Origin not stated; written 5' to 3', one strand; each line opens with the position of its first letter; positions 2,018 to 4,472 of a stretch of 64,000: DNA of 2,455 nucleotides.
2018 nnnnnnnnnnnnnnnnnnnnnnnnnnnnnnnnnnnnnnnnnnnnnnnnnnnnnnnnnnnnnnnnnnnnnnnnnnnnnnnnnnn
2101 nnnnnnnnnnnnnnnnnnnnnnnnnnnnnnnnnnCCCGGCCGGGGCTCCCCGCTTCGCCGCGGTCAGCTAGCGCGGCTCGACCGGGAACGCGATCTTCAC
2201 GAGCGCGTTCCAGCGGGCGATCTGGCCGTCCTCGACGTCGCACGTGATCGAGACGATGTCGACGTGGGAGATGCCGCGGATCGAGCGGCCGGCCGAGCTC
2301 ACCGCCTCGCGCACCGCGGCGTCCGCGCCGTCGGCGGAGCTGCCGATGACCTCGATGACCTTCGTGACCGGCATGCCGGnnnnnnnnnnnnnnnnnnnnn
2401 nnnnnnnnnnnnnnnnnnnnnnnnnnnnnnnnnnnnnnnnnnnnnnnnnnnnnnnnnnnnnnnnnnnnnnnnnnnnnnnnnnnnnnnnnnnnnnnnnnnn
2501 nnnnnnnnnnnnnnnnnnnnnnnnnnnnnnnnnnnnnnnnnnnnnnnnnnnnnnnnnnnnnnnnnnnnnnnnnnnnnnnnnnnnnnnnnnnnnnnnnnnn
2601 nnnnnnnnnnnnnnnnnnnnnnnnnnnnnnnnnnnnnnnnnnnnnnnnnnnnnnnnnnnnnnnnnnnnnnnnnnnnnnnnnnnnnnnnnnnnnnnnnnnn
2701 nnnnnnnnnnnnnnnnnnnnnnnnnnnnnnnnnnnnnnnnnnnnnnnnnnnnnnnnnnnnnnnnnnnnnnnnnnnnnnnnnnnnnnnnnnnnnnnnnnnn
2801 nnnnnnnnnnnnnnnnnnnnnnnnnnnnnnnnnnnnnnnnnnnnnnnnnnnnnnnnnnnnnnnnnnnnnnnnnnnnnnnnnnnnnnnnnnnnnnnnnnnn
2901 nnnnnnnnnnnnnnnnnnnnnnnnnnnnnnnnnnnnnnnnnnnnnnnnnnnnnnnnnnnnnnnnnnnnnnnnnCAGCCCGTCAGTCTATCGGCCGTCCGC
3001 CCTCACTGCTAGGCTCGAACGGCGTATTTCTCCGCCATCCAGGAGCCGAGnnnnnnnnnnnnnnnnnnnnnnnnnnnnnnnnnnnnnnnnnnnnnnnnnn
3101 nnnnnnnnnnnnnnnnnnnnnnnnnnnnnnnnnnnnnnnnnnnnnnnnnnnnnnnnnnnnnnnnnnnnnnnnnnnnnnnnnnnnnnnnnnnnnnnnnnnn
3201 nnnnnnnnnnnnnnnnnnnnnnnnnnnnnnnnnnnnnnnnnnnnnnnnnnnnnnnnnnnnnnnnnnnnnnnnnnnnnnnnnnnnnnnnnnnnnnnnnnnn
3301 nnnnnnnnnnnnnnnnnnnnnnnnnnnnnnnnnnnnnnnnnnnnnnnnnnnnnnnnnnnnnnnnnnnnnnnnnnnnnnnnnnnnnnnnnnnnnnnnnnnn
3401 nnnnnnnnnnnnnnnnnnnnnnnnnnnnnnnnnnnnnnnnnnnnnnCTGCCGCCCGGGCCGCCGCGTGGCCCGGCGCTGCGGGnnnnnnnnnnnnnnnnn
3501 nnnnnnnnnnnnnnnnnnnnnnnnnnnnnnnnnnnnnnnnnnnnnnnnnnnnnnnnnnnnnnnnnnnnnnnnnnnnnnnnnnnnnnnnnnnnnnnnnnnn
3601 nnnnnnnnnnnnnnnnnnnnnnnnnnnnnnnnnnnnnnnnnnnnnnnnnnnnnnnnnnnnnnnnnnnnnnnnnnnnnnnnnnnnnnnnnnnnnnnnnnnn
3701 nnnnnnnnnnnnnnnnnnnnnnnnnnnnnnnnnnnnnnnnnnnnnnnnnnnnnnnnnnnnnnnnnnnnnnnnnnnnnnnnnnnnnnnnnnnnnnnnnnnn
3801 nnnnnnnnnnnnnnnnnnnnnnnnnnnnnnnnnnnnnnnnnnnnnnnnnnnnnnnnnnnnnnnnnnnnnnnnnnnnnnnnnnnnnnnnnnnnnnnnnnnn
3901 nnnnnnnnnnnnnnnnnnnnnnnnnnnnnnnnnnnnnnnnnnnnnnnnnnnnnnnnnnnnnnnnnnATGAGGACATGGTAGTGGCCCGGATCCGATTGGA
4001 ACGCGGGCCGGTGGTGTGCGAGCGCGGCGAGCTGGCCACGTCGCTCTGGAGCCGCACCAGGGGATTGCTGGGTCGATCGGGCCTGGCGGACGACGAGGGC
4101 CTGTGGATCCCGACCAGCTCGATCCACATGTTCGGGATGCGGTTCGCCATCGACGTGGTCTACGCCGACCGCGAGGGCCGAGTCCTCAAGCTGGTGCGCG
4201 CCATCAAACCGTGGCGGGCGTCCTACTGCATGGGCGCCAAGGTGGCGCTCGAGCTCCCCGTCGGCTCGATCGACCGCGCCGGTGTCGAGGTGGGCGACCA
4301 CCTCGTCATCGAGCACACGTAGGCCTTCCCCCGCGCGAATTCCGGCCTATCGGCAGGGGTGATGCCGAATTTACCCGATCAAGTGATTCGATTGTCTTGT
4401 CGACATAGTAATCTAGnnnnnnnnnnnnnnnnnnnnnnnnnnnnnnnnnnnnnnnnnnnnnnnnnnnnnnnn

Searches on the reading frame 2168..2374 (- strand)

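Call 61: search_protein_families(library=pfam, proteins=[window:2168-2374:-], max_evalue=0.001)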
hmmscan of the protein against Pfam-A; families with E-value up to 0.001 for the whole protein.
window:2168-2374:- (68 aa): 1 family
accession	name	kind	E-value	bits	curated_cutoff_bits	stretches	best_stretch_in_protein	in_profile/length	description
PF07311.17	Dodecin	-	9.2e-19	68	22.5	1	3-66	1-64/64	Dodecin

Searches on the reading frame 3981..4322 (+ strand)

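Call 61: search_protein_families(library=pfam, proteins=[window:3981-4322:+], max_evalue=0.001)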
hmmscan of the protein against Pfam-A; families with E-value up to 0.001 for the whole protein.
window:3981-4322:+ (113 aa): 1 family
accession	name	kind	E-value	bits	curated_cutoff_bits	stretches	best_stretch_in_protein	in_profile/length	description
PF02643.20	DUF192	-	4e-18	65.8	27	1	17-109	4-95/96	Uncharacterized ACR, COG1430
